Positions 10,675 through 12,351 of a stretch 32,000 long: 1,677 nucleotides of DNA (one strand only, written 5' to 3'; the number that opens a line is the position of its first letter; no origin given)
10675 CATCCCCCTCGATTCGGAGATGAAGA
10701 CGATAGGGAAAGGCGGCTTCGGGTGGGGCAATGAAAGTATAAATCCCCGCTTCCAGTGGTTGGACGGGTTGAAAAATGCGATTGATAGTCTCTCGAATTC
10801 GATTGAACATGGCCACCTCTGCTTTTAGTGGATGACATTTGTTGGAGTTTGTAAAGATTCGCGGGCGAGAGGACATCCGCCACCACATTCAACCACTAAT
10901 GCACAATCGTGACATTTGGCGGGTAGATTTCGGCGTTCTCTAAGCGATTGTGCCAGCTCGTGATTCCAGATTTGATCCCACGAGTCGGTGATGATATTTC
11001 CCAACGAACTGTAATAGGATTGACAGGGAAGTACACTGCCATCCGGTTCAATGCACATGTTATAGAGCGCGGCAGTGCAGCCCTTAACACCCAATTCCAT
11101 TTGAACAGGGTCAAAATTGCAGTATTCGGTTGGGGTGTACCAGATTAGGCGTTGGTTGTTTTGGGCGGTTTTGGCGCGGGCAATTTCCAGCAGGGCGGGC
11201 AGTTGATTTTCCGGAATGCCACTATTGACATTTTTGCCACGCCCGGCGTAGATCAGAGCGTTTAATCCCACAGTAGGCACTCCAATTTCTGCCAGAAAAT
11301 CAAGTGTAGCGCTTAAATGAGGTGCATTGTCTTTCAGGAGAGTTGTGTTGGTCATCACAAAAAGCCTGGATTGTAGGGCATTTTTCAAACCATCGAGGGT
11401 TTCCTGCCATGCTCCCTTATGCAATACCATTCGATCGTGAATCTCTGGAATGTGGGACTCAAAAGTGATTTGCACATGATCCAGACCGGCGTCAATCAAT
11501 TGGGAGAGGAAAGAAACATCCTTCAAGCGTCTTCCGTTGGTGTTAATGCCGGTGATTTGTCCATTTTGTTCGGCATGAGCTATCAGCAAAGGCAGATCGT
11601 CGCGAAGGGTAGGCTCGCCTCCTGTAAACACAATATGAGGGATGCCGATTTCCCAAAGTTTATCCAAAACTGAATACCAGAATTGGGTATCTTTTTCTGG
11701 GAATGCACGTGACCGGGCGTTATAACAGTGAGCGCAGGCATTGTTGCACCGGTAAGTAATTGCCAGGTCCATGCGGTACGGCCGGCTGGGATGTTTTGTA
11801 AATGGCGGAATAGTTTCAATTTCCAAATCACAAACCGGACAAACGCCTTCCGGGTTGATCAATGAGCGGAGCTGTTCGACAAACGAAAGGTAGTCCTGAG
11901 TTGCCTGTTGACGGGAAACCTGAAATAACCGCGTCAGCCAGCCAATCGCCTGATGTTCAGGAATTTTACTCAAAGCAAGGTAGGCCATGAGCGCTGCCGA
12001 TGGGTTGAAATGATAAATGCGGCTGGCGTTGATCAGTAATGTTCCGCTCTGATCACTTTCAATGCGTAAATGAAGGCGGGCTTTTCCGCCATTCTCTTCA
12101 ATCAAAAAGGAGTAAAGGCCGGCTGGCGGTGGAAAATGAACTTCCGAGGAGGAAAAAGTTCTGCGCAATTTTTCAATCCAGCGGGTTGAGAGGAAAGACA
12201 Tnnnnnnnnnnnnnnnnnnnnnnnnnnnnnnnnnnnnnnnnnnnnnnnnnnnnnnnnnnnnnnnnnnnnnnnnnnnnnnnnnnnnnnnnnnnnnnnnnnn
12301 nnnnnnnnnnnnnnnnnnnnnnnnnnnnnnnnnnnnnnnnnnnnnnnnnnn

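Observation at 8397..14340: Operon coupling a Cys-Ala-tailed membrane protein to an RRE-fused radical SAM/SPASM enzyme, its cysteine-less paralog and a methyltransferase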

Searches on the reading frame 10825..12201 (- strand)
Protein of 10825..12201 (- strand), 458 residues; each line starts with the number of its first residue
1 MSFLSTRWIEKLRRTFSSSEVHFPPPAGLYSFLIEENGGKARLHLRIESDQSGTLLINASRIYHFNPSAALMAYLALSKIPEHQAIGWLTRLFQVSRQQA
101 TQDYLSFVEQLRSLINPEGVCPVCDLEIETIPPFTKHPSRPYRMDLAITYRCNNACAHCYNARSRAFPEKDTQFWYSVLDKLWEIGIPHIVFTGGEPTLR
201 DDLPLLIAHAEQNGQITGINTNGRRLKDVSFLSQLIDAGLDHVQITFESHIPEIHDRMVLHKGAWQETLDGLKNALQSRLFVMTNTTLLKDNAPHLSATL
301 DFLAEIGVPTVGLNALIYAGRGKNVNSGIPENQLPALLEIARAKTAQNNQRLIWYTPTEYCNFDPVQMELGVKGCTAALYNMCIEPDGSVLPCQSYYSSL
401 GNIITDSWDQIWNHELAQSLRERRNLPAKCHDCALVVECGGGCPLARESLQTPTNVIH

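Call 3: search_protein_families(library=pfam, proteins=[window:10825-12201:-], max_evalue=0.01)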
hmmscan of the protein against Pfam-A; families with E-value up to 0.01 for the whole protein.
window:10825-12201:- (458 aa): 4 families
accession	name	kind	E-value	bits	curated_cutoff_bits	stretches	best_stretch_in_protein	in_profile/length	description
PF04055.27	Radical_SAM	-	1.2e-23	84.5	29.5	1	148-303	3-166/166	Radical SAM superfamily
PF13186.11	SPASM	-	5.4e-12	46.3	21.5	1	375-433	1-66/67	Iron-sulfur cluster-binding domain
PF05402.18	PqqD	-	0.00037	21.2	23.4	1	58-113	6-63/67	Coenzyme PQQ synthesis protein D (PqqD)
PF13353.11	Fer4_12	-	0.0024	18.6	22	1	151-208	14-75/137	4Fe-4S single cluster domain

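Call 4: search_protein_families(library=ncbifam, proteins=[window:10825-12201:-], max_evalue=0.01)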
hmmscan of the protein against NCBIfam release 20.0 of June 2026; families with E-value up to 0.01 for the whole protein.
window:10825-12201:- (458 aa): 67 families (the best 25 are shown)
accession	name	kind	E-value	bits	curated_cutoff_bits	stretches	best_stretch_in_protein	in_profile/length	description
TIGR04055.1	rSAM_NirJ2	equivalog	2.3e-34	119.4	500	1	148-443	6-303/326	putative heme d1 biosynthesis radical SAM protein NirJ2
TIGR04347.1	pseudo_SAM_Halo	equivalog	7.7e-32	111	525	1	147-325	43-221/390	TIGR04347 family pseudo-SAM/SPASM protein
TIGR02109.1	PQQ_syn_pqqE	equivalog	9.8e-32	110.3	381.35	1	139-443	4-312/358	pyrroloquinoline quinone biosynthesis protein PqqE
TIGR04051.1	rSAM_NirJ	equivalog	5e-31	108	515.45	1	148-325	8-185/354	heme d1 biosynthesis radical SAM protein NirJ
TIGR04546.1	rSAM_ahbC_deAc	equivalog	3.5e-30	105.1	650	1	147-325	44-222/390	12,18-didecarboxysiroheme deacetylase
TIGR04545.1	rSAM_ahbD_hemeb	equivalog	4.1e-30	105.4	500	2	148-327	6-186/339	heme b synthase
TIGR04054.1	rSAM_NirJ1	equivalog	3.5e-28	98.3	650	1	148-347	42-242/387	putative heme d1 biosynthesis radical SAM protein NirJ1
TIGR04303.1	GeoRSP_rSAM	equivalog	1.1e-27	97.5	400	1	141-444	4-307/325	GeoRSP system radical SAM/SPASM protein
TIGR04250.1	SCM_rSAM_ScmE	equivalog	6.2e-27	94.4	400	2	141-323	2-186/358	SynChlorMet cassette radical SAM/SPASM protein ScmE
TIGR04053.2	TIGR04053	equivalog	9.2e-26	90.9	395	1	146-330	12-200/366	TIGR04053 family radical SAM/SPASM domain-containing protein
NF050035.1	rSAM_WgK_link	exception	6.9e-25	87.8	650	1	139-444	6-344/367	radical SAM/SPASM peptide maturase WgkB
NF045574.1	sacti_mat_StsB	exception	1.7e-23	83.2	625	1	146-444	100-396/466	StsB family radical SAM/SPASM domain sactipeptide maturase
TIGR04133.1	rSAM_w_lipo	hypoth_equivalog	3.7e-22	78.8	425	1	148-442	30-330/350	TIGR04133 family radical SAM/SPASM protein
NF038332.1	rSAM_rare_HxsC4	exception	2e-21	76.5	500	1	141-325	13-203/335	radical SAM protein HxsC4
TIGR04403.1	rSAM_skfB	equivalog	2.1e-21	76.2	300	1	142-423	104-378/402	sporulation killing factor system radical SAM maturase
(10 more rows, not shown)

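Call 8: find_homologous_proteins(query=window:10825-12201:-, max_evalue=1e-20)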
Query window:10825-12201:- (458 aa): 6652 proteins with E <= 1e-20 among 8000 candidates; the best 120 are listed.
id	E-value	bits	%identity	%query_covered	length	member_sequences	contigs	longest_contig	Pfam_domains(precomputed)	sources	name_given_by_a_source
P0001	0.0e+0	1072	100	100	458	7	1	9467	PF13186.12,PF04055.28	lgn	-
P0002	6.0e-287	970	90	100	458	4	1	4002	PF13186.12,PF04055.28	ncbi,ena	-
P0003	7.0e-275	930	84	100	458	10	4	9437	PF13186.12,PF04055.28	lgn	-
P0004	4.8e-271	917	84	100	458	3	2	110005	PF13186.12,PF04055.28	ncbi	-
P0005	5.2e-270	914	84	98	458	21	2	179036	PF13186.12,PF04055.28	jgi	jgi:radical SAM protein with 4Fe4S-binding SPASM domain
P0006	1.2e-252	857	79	98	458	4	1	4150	PF13186.12,PF04055.28,PF05402.19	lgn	-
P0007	2.9e-231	786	71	100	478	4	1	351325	PF13186.12,PF04055.28,PF13353.12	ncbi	ncbi:MAG: radical SAM protein [Bellilinea sp.]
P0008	4.8e-227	772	72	98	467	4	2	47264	PF13186.12,PF04055.28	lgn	-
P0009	3.1e-216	737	71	97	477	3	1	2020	PF13186.12,PF04055.28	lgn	-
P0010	8.8e-210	715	70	93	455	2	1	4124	PF13186.12,PF04055.28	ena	-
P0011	2.8e-209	714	66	98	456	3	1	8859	PF13186.12,PF04055.28,PF05402.19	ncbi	-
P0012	1.8e-206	705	68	93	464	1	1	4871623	PF13186.12,PF04055.28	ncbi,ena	-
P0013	3.7e-205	700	70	92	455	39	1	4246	PF13186.12,PF04055.28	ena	-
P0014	7.7e-205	699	68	94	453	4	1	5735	PF13186.12,PF04055.28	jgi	-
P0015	7.9e-205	699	66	97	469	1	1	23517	PF13186.12,PF04055.28,PF05402.19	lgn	-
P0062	3.3e-199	681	64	97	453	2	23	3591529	PF13186.12,PF04055.28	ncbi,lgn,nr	ncbi:MAG: radical SAM protein [Anaerolineales bacterium]|nr:MAG: radical SAM protein [Anaerolineales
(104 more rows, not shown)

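Call 9: find_encoding_contigs(protein=P0012, flank=8000, max_places=2)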
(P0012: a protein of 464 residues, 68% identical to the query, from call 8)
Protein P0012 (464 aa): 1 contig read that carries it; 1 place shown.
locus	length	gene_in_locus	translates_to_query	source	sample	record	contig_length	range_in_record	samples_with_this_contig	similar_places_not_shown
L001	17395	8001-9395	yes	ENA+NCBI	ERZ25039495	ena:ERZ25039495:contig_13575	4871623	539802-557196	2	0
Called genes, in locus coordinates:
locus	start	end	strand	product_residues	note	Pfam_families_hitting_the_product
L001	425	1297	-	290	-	PF04072:LCM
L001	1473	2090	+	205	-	PF00440:TetR_N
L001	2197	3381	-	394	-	PF17785:PUA_3, PF02475:TRM5-TYW2_MTfase (weak), PF10672:Methyltrans_SAM, PF03602:Cons_hypoth95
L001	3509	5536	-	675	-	PF22745:Nlig-Ia, PF01653:DNA_ligase_aden, PF03120:OB_DNA_ligase, PF03119:DNA_ligase_ZBD, PF12826:HHH_2, PF00533:BRCT, PF12738:PTCB-BRCT, PF16589:BRCT_2 (weak), +2 more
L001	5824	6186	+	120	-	-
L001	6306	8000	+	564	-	-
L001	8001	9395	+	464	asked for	PF04055:Radical_SAM, PF13186:SPASM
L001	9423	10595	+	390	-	PF04055:Radical_SAM (weak)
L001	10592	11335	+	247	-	PF13489:Methyltransf_23, PF08241:Methyltransf_11, PF08242:Methyltransf_12, PF13649:Methyltransf_25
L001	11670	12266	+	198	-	PF06197:DUF998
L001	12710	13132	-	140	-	PF03061:4HBT (weak)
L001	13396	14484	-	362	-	-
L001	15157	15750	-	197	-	PF00456:Transketolase_N (faint)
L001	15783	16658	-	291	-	PF01261:AP_endonuc_2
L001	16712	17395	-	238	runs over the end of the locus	PF00005:ABC_tran, PF13304:AAA_21 (faint)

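Call 10: find_encoding_contigs(protein=P0062, flank=8000, max_places=2)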
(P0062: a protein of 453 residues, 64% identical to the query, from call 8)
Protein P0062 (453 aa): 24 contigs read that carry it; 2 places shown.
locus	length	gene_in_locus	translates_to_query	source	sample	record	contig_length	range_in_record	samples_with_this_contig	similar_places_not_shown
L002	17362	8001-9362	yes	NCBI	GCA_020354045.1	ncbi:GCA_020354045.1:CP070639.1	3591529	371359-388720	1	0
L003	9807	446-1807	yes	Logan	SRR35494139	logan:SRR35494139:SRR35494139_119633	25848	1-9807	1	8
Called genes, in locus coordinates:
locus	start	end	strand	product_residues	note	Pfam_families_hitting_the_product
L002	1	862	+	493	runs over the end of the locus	PF06253:MTTB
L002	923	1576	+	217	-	PF02607:B12-binding_2, PF02310:B12-binding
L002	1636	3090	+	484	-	PF06253:MTTB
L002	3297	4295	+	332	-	PF01408:GFO_IDH_MocA, PF22725:GFO_IDH_MocA_C3, PF02894:GFO_IDH_MocA_C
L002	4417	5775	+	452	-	PF11563:Protoglobin, PF00355:Rieske, PF13806:Rieske_2, PF22543:Rieske_4, PF00355:Rieske, PF13806:Rieske_2 (weak), PF22543:Rieske_4 (weak)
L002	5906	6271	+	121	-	-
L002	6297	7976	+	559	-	-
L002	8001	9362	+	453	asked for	PF04055:Radical_SAM, PF13186:SPASM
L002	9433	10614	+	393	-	PF04055:Radical_SAM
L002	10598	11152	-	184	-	PF00588:SpoU_methylase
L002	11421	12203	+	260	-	PF13489:Methyltransf_23, PF01209:Ubie_methyltran, PF05175:MTS (weak), PF07021:MetW (weak), PF13847:Methyltransf_31, PF08241:Methyltransf_11, PF08242:Methyltransf_12, PF13649:Methyltransf_25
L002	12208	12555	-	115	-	PF00355:Rieske, PF13806:Rieske_2, PF22543:Rieske_4 (weak)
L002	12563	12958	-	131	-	PF01592:NifU_N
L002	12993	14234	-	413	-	PF00266:Aminotran_5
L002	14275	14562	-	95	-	-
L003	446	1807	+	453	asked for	PF04055:Radical_SAM, PF13186:SPASM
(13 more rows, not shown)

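Call 31: search_solved_structures(query=window:10825-12201:-, max_evalue=0.00001)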
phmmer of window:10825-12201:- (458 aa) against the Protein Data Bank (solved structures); distinct sequences matched with E-value up to 0.00001: 9.
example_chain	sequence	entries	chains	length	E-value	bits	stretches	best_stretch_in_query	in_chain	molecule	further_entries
6efn_A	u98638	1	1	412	1.9e-16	63.2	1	141-414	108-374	Sporulation killing factor maturation protein SkfB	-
6c8v_A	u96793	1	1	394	8.7e-15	57.7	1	145-444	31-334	Coenzyme PQQ synthesis protein E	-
7tol_A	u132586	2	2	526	3.2e-10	42.7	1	136-249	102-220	glycerol dibiphytanyl glycerol tetraether - macrocyclic archaeol synthase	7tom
7vob_C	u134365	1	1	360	5e-09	38.7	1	143-316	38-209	Cytosylglucuronate decarboxylase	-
7voc_C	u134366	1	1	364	5.1e-09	38.7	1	143-316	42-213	Cytosylglucuronate decarboxylase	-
5v1q_A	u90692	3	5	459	4.7e-08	35.5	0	135-228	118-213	Radical SAM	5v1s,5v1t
8wm2_A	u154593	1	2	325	1.8e-07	33.6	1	145-343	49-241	Fe-S radical SAM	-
1tv7_A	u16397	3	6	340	4.5e-07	32.3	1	140-249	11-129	Molybdenum cofactor biosynthesis protein A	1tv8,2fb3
2fb2_A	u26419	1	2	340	5.1e-07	32.1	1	140-249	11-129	Molybdenum cofactor biosynthesis protein A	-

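Call 46: find_related_loci(query=A3, collection=metagenome_contigs, flank=6000)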
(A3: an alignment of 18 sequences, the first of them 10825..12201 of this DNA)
Query A3 (458 aa) in metagenome_contigs; peptide patterns used: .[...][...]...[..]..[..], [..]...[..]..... (x = any residue, [..] = any of these).
600 stretches matched a pattern (row limit reached: there are more); 548 encode a relative of the query (tblastn E <= 1e-3); the best 80 are kept; 80 distinct loci.
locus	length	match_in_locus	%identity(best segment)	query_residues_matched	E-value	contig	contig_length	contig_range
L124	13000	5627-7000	90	1-458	0e+0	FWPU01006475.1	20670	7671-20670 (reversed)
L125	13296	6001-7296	69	25-454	0e+0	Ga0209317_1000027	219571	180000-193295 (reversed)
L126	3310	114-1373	67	26-445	0e+0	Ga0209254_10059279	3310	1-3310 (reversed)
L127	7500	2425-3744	63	9-449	0e+0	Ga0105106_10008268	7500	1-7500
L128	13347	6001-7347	61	1-452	0e+0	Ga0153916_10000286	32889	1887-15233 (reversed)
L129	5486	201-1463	66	25-445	0e+0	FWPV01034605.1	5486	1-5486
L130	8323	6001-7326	63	8-445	0e+0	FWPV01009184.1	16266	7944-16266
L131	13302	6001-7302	63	24-457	0e+0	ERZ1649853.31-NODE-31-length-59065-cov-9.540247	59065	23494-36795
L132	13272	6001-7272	64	25-448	0e+0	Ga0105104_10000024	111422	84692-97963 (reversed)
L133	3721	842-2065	66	38-445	0e+0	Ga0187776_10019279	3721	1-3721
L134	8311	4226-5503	63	20-446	0e+0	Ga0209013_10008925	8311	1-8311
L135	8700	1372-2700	61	9-446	0e+0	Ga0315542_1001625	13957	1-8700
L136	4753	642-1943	63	12-445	0e+0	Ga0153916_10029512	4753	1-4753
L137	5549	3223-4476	65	28-445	0e+0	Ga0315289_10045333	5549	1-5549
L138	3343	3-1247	66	35-449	0e+0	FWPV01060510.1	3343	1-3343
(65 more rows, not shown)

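Call 83: predict_structure(alignment_id=A4)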
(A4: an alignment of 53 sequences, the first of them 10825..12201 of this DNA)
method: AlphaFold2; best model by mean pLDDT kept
length: 458 residues; sequences in the alignment: 53
mean_pLDDT: 74.1   pTM: 0.75
mean pLDDT of the five models: 74.1, 74.0, 73.8, 72.1, 68.8
residues with pLDDT >= 90: 127; 70-90: 159; 50-70: 80; < 50: 92
segments of 3 or more residues with pLDDT < 50: 1-4, 11-19, 120-142, 317-326, 357-368, 371-378, 438-458
pLDDT, mean of each block of 10 residues (from residue 1): 46 47 81 81 86 77 81 94 94 95 93 73 39 45 58 59 60 92 84 70 93 87 91 94 90 90 94 94 85 94 94 60 53 78 87 60 48 44 79 69 90 79 64 50 41 39
secondary structure, 60 per line:
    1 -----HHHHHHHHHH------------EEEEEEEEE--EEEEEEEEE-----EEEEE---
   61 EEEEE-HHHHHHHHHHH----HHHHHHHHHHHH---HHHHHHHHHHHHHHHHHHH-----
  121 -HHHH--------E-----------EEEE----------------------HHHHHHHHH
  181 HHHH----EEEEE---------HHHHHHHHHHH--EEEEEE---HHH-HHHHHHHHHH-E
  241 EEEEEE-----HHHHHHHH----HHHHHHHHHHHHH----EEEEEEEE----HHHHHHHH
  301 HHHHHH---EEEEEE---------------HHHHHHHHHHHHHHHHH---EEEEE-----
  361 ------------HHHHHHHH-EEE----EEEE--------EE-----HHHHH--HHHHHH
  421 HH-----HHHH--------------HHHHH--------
elements in order: H6-15 E28-36 E39-47 E53-57 E61-65 H67-77 H82-93 H97-115 H122-125 E146-149 H172-184 E189-193 H203-213 E216-221 H229-238 E240-246 H252-259 H264-276 E281-288 H293-306 E310-315 H331-347 E351-355 H373-380 E382-384 E389-392 H408-412 H415-422 H428-431 H446-450

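Call 86: fold_search(model_id=the predicted structure, library=pdb)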
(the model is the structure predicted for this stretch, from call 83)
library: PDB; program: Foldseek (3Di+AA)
matches with E <= 10: 1691; with E <= 0.001: 122
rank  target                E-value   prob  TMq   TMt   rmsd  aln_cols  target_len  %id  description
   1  6efn                  1.6e-14  1.00  0.59  0.70   5.7       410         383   19  Structure of a RiPP maturase, SkfB (released 2018-10-24)
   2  5v1s_A                7.1e-13  1.00  0.59  0.63   8.3       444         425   17  Crystal structure of Streptococcus suis SuiB bound to S-adenosylmethionine (released 2017-08-30)
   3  5v1q_A                1.7e-12  1.00  0.59  0.62   8.2       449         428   18  Crystal structure of Streptococcus suis SuiB (released 2017-08-30)
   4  5v1q_B                3.0e-12  1.00  0.59  0.61   8.3       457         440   17  Crystal structure of Streptococcus suis SuiB (released 2017-08-30)
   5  5v1t_A                3.6e-12  1.00  0.60  0.63   8.2       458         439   17  Crystal structure of Streptococcus suis SuiB bound to precursor peptide SuiA (released 2017-08-30)
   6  5why_B                3.8e-12  1.00  0.50  0.54  14.7       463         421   15  Structural Insights into Thioether Bond Formation in the Biosynthesis of Sactipeptides (released 2017-07-26)
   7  5v1s_B                6.3e-12  1.00  0.58  0.61   8.3       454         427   17  Crystal structure of Streptococcus suis SuiB bound to S-adenosylmethionine (released 2017-08-30)
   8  5wgg_A                8.3e-12  1.00  0.49  0.50  15.4       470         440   14  Structural Insights into Thioether Bond Formation in the Biosynthesis of Sactipeptides (released 2017-07-26)
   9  7vob                  3.6e-11  1.00  0.48  0.65   5.8       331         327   18  The crystal structure of a Radical SAM Enzyme BlsE involved in the Biosynthesis of Blasticidin S (released 2022-05-04)
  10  5why_A                3.8e-11  1.00  0.51  0.55  14.3       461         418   15  Structural Insights into Thioether Bond Formation in the Biosynthesis of Sactipeptides (released 2017-07-26)
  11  6c8v                  7.0e-11  1.00  0.46  0.65   5.1       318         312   20  X-ray structure of PqqE from Methylobacterium extorquens (released 2018-02-14)
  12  7tom                  8.2e-10  1.00  0.37  0.34  15.9       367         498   16  X-ray crystal structure of glycerol dibiphytanyl glycerol tetraether - macrocyclic archaeol synthase (GDGT-MAS) from Met (released 2022-08-31)
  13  8hzv_C                8.2e-10  1.00  0.42  0.41  13.0       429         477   16  The crystal structure of a Radical SAM Enzyme DesII (released 2024-07-10)
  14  7tol                  9.2e-10  1.00  0.37  0.35  15.0       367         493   16  X-ray crystal structure of glycerol dibiphytanyl glycerol tetraether - macrocyclic archaeol synthase (GDGT-MAS) from Met (released 2022-08-31)
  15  8hzv_A                1.4e-09  1.00  0.41  0.40  13.4       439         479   16  The crystal structure of a Radical SAM Enzyme DesII (released 2024-07-10)
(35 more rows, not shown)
